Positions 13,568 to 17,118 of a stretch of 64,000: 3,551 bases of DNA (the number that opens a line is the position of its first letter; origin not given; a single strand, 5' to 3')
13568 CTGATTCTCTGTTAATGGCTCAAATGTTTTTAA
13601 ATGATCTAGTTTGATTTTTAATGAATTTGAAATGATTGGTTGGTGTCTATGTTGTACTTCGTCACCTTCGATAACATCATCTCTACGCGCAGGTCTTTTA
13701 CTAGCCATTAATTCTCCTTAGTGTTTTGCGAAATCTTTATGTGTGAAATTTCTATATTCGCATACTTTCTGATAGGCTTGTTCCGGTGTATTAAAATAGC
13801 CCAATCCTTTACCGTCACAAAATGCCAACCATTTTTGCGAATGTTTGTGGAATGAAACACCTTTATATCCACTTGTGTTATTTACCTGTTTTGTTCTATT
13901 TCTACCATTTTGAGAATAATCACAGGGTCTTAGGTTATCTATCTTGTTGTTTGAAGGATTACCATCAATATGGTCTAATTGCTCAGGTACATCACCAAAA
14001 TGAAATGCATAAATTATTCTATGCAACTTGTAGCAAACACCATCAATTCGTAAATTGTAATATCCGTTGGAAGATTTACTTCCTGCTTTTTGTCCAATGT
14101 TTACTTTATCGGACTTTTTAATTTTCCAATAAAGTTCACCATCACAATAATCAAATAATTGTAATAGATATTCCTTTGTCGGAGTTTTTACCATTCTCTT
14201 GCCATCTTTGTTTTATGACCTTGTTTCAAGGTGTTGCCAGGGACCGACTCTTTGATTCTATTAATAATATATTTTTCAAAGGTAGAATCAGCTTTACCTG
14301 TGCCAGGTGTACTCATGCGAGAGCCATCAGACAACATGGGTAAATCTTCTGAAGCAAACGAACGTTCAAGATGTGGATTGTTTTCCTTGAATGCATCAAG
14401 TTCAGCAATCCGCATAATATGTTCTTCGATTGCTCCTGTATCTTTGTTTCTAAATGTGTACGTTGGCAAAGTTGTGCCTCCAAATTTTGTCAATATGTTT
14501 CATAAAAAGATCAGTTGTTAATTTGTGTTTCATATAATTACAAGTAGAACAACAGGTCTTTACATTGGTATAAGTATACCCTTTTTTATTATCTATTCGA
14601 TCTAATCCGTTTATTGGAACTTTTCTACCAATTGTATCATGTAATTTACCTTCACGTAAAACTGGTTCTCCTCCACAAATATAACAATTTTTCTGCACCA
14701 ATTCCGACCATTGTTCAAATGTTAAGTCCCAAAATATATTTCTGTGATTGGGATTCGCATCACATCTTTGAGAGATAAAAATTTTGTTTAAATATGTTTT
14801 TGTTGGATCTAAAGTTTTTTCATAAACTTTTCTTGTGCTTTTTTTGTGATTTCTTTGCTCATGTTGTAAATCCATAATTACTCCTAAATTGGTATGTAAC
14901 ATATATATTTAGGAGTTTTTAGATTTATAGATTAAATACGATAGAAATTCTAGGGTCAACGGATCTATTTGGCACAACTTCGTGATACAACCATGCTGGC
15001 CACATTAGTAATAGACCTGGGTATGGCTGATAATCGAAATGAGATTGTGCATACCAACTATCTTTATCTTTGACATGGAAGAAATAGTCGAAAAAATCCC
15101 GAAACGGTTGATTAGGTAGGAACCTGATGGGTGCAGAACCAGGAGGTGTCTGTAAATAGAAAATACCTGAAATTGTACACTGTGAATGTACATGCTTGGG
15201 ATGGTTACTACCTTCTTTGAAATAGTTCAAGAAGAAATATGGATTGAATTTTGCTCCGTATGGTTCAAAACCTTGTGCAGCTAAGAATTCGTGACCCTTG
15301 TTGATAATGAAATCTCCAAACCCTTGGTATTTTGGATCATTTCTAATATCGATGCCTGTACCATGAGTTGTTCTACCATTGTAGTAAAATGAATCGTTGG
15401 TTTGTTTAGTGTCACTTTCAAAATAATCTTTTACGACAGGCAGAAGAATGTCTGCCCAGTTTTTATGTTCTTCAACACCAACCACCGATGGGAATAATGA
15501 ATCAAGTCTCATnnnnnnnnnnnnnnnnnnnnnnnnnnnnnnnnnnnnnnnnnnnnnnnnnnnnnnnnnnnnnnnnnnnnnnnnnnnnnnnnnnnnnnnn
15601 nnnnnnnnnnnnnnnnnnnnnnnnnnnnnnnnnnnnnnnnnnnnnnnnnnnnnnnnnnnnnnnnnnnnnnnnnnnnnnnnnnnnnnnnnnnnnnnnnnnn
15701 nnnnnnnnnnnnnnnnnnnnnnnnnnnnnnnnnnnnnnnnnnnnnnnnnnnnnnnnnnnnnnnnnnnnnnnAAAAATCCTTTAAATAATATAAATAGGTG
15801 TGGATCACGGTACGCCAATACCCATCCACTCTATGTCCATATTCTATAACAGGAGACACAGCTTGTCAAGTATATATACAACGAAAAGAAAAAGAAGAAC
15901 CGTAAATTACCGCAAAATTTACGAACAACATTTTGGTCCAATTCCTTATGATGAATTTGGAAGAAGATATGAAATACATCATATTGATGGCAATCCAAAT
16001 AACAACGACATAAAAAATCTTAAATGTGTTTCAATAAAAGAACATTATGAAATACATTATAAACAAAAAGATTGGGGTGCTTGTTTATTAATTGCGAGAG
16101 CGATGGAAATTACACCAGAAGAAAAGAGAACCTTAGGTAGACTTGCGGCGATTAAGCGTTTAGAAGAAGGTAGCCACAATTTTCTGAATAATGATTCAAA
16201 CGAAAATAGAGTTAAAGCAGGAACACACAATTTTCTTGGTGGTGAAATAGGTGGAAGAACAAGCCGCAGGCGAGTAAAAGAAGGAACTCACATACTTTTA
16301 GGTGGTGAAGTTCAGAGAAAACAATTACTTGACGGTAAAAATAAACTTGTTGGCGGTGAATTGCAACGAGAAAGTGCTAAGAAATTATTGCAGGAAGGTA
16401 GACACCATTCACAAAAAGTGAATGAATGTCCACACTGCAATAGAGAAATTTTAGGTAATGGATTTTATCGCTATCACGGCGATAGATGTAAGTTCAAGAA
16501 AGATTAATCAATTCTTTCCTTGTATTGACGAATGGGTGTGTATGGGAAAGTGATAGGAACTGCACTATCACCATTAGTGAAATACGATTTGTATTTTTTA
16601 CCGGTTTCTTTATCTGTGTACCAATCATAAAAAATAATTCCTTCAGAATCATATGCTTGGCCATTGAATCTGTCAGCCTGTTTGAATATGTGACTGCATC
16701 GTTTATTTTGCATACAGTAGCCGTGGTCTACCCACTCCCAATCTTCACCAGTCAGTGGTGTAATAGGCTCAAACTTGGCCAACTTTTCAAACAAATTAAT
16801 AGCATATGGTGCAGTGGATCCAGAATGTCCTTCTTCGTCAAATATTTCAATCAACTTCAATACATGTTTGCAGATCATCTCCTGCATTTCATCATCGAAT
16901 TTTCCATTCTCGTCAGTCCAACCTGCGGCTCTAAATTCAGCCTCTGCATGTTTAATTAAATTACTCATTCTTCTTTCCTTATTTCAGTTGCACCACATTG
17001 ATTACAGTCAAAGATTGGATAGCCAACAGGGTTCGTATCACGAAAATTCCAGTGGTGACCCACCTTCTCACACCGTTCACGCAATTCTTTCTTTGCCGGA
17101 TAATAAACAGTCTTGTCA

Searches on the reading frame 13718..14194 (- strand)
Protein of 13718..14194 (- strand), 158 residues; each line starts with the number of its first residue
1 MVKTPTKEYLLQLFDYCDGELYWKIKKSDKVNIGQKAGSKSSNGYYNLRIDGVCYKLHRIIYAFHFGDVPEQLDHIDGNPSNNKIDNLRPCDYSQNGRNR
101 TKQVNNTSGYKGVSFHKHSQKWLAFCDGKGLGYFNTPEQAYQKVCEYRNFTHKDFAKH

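Call 21: search_protein_families(library=ncbifam, proteins=[window:13718-14194:-], max_evalue=0.01)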
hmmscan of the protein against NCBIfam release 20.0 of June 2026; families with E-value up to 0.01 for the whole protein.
window:13718-14194:- (158 aa): 0 families

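Call 74: search_protein_families(library=pfam, proteins=[window:13718-14194:-], max_evalue=0.001)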
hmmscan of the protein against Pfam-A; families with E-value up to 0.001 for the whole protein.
window:13718-14194:- (158 aa): 2 families
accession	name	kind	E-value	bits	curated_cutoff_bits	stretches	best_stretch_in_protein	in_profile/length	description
PF13392.12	HNH_3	-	4.5e-13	49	24.8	1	55-98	1-46/46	HNH endonuclease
PF00847.26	AP2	-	9.5e-05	23.1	33.3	1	108-149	1-49/54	AP2 domain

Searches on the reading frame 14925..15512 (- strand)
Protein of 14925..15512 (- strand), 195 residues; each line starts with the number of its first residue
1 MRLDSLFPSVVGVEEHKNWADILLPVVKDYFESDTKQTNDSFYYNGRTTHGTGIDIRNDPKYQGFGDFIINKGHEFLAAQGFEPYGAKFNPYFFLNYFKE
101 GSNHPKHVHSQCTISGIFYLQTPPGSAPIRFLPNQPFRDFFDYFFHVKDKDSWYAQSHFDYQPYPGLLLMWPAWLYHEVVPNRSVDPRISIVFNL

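Call 21: search_protein_families(library=ncbifam, proteins=[window:14925-15512:-], max_evalue=0.01)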
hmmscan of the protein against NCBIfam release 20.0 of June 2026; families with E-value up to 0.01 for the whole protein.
window:14925-15512:- (195 aa): 1 family
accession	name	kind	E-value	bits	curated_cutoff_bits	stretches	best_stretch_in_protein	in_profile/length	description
TIGR02466.1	TIGR02466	subfamily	1.2e-19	70.9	62.5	1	96-195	101-198/201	TIGR02466 family protein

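Call 43: search_protein_families(library=padloc, proteins=[window:14925-15512:-], max_evalue=0.001)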
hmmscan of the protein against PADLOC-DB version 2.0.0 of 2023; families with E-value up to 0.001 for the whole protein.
window:14925-15512:- (195 aa): 0 families

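Call 74: search_protein_families(library=pfam, proteins=[window:14925-15512:-], max_evalue=0.001)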
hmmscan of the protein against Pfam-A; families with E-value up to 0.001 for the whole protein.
window:14925-15512:- (195 aa): 1 family
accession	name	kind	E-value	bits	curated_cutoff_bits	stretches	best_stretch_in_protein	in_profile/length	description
PF13759.12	2OG-FeII_Oxy_5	-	3.1e-20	72.9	27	1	96-194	5-101/101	Putative 2OG-Fe(II) oxygenase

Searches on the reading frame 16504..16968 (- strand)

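Call 3: search_protein_families(library=pfam, proteins=[window:16504-16968:-], max_evalue=0.01)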
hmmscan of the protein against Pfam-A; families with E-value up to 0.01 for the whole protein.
window:16504-16968:- (154 aa): 1 family
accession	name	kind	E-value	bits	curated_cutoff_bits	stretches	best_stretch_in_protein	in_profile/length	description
PF25185.1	Tad3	-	7.7e-35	119.7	27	1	2-115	1-109/119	Type I Thoeris inhibitor Tad3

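Call 4: search_protein_families(library=phrogs, proteins=[window:16504-16968:-], max_evalue=0.001)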
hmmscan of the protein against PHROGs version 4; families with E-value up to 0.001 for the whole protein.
window:16504-16968:- (154 aa): 1 family
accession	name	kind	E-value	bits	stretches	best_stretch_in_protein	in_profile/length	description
phrog_14697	-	unknown function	8e-09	36.3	1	2-126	113-223/244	-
